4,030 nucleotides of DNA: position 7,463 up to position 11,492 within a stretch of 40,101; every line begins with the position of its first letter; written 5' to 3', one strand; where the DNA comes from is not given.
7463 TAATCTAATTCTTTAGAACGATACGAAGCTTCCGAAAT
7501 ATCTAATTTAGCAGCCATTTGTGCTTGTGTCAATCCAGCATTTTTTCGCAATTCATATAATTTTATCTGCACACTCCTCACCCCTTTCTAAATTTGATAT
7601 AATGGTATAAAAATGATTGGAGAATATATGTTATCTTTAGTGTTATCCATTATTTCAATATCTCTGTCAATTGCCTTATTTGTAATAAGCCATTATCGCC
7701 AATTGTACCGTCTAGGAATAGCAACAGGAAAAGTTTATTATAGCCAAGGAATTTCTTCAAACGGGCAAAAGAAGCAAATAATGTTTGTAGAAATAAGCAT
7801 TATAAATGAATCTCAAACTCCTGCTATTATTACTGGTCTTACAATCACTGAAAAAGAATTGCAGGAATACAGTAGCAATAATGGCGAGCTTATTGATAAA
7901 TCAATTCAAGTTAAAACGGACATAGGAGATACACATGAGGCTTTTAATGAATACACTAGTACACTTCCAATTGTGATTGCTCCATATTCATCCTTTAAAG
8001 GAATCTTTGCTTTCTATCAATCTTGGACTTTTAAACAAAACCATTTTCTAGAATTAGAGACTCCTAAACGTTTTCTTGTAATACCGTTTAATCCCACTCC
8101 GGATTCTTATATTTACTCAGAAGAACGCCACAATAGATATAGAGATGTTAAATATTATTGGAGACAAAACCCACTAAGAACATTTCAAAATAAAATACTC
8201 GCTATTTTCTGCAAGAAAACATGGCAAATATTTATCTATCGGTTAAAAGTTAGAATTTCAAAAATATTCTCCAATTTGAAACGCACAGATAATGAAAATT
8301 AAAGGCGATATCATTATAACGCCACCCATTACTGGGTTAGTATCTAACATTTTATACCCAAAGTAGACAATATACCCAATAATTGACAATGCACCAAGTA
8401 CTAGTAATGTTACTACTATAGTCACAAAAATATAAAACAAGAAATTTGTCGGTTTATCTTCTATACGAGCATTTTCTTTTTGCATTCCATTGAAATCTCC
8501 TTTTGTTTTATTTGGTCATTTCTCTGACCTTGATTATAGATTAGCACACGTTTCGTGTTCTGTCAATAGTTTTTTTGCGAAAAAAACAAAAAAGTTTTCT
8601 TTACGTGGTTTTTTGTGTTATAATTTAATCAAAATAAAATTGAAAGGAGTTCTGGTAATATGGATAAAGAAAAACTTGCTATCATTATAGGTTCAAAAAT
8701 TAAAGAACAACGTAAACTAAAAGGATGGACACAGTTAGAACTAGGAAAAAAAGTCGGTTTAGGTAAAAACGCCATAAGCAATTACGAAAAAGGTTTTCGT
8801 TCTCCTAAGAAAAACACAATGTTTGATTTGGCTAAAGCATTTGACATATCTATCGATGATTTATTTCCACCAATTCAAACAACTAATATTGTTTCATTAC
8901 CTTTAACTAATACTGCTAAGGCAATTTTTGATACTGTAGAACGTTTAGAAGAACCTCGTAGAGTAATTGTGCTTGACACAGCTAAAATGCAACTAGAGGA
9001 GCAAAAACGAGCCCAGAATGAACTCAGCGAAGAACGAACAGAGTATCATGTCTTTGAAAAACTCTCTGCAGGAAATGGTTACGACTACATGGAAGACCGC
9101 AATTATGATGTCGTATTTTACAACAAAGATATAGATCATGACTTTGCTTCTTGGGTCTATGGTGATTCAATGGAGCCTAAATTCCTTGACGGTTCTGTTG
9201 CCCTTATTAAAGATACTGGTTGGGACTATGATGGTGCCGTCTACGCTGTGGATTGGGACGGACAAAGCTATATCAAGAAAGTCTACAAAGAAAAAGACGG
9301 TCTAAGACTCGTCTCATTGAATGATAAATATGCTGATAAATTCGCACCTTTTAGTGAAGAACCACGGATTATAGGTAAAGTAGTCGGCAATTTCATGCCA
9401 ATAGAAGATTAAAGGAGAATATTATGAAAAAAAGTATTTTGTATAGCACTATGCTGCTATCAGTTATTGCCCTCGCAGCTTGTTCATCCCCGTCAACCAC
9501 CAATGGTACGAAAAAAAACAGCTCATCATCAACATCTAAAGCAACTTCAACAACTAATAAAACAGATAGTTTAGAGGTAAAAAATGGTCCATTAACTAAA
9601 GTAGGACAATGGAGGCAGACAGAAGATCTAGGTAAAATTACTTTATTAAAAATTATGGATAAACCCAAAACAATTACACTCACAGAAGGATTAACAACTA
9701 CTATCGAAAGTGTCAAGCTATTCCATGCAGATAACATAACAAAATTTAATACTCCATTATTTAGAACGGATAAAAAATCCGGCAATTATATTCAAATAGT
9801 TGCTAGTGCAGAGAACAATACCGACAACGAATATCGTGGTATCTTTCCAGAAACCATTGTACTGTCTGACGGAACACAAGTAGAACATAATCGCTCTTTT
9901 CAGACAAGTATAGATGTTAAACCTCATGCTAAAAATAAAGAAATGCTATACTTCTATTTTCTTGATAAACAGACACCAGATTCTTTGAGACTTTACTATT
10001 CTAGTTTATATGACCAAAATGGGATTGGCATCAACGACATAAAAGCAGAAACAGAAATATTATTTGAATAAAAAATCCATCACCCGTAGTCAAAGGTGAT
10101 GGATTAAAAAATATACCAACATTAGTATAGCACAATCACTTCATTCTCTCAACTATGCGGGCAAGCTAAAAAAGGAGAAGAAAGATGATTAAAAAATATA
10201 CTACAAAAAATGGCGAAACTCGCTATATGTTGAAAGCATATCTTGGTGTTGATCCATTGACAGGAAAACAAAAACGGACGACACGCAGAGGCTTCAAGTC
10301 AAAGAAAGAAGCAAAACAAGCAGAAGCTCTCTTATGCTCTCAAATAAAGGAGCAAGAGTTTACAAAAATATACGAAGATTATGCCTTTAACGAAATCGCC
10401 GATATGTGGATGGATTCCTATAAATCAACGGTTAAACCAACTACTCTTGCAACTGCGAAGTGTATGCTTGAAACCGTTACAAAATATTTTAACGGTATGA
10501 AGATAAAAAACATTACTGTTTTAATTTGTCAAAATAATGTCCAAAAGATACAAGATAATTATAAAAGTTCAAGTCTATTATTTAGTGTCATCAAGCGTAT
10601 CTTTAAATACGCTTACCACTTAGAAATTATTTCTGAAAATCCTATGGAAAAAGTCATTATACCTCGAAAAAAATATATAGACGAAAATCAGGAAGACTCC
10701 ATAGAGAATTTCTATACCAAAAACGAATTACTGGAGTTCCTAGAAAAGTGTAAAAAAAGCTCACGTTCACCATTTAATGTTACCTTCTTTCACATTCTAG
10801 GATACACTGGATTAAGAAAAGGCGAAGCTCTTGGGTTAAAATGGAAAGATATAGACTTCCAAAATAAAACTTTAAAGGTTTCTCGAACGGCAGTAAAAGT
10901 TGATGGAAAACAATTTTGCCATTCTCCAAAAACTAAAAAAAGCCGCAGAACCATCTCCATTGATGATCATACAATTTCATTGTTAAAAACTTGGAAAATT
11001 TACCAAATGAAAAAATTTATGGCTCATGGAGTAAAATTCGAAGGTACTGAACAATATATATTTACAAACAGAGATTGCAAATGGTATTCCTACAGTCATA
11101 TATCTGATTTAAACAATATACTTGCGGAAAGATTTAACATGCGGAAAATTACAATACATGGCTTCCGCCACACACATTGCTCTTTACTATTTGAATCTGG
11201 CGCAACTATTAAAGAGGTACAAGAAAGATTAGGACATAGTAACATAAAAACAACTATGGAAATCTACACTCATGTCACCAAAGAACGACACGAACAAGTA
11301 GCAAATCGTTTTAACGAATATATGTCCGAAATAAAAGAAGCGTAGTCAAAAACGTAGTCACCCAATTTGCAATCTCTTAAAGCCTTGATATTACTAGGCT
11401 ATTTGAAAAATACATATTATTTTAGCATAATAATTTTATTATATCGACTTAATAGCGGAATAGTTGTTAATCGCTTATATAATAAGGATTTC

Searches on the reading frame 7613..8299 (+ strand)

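Call 49: search_protein_families(library=phrogs, proteins=[window:7613-8299:+], max_evalue=0.00001)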
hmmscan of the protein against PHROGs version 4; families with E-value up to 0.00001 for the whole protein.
window:7613-8299:+ (229 aa): 2 families
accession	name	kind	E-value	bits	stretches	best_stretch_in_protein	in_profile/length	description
phrog_17761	-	unknown function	4.3e-26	92.6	1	57-196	1-132/141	-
phrog_17486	-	unknown function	7.5e-06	26.6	0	7-143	7-122/161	-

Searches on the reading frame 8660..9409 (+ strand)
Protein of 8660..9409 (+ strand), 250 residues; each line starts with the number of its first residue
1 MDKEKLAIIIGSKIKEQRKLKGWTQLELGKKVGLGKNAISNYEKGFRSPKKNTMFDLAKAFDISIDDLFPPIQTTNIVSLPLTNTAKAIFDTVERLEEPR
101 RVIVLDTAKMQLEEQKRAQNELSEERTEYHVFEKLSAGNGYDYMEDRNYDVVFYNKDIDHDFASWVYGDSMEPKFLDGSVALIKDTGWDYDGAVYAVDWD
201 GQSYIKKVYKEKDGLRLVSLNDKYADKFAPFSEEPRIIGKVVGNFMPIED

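Call 49: search_protein_families(library=phrogs, proteins=[window:8660-9409:+], max_evalue=0.00001)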
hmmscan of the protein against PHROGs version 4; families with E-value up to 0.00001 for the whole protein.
window:8660-9409:+ (250 aa): 9 families
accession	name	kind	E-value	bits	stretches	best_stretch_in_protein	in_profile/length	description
phrog_4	-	transcription regulation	2.9e-47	162.6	1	6-248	133-339/400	transcriptional repressor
phrog_6201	-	transcription regulation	1.5e-26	93.6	1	154-248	21-118/121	CI-like repressor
phrog_2967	-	transcription regulation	1.8e-21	77.7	1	8-157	9-147/225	transcriptional regulator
phrog_8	-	transcription regulation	4.1e-18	66.9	1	4-99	71-150/346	transcriptional regulator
phrog_3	-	transcription regulation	1.7e-15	58.8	1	6-155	85-212/430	transcriptional repressor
phrog_1373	-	transcription regulation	6.8e-10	40.2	1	7-75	61-129/166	transcriptional regulator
phrog_2439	-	transcription regulation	6.9e-09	36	1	9-66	7-64/367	transcriptional regulator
phrog_5823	-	transcription regulation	1.1e-07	32.4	1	10-69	7-67/404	transcriptional regulator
phrog_7241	-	transcription regulation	4.7e-06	27.7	1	12-68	64-120/122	transcriptional regulator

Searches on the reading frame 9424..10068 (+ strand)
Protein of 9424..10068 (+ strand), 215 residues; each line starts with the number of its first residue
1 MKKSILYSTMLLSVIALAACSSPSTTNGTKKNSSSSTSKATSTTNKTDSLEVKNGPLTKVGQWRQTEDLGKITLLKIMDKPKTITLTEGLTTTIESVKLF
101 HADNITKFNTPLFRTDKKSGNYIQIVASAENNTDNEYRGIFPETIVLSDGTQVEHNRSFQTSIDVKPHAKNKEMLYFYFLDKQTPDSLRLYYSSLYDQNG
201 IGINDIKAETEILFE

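Call 49: search_protein_families(library=phrogs, proteins=[window:9424-10068:+], max_evalue=0.00001)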
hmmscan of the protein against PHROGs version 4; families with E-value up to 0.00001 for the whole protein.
window:9424-10068:+ (215 aa): 2 families
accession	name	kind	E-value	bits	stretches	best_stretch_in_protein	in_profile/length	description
phrog_3727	-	unknown function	2e-14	54.9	1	1-177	1-167/209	-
phrog_806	-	unknown function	8.7e-06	26.9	0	3-164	3-136/187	-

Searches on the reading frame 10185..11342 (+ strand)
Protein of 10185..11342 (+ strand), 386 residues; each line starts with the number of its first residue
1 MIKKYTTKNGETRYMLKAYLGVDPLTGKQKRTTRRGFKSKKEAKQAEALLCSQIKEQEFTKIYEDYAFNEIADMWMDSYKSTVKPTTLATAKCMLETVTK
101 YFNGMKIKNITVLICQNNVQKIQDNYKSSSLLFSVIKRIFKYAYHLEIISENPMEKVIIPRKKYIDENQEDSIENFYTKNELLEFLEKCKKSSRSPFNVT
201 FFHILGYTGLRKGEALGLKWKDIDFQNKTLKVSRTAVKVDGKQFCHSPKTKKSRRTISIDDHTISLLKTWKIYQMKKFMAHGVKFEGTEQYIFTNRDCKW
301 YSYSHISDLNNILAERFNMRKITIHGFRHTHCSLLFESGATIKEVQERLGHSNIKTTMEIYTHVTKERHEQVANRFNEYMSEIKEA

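Call 49: search_protein_families(library=phrogs, proteins=[window:10185-11342:+], max_evalue=0.00001)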
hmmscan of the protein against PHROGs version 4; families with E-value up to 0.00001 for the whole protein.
window:10185-11342:+ (386 aa): 6 families
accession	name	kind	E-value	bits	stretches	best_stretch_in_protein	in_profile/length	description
phrog_1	-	integration and excision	1.4e-82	279.9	1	4-383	114-454/611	integrase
phrog_216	-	integration and excision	6.9e-37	128.1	1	132-382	18-242/301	integrase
phrog_7685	-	integration and excision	1.4e-20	74.8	1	248-378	122-237/240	integrase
phrog_23783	-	integration and excision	3e-15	57.5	1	2-155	3-150/162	integrase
phrog_26960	-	unknown function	1.1e-06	29.9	1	19-131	21-136/146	-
phrog_7269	-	integration and excision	9.7e-06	26.4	0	302-371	9-76/89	integrase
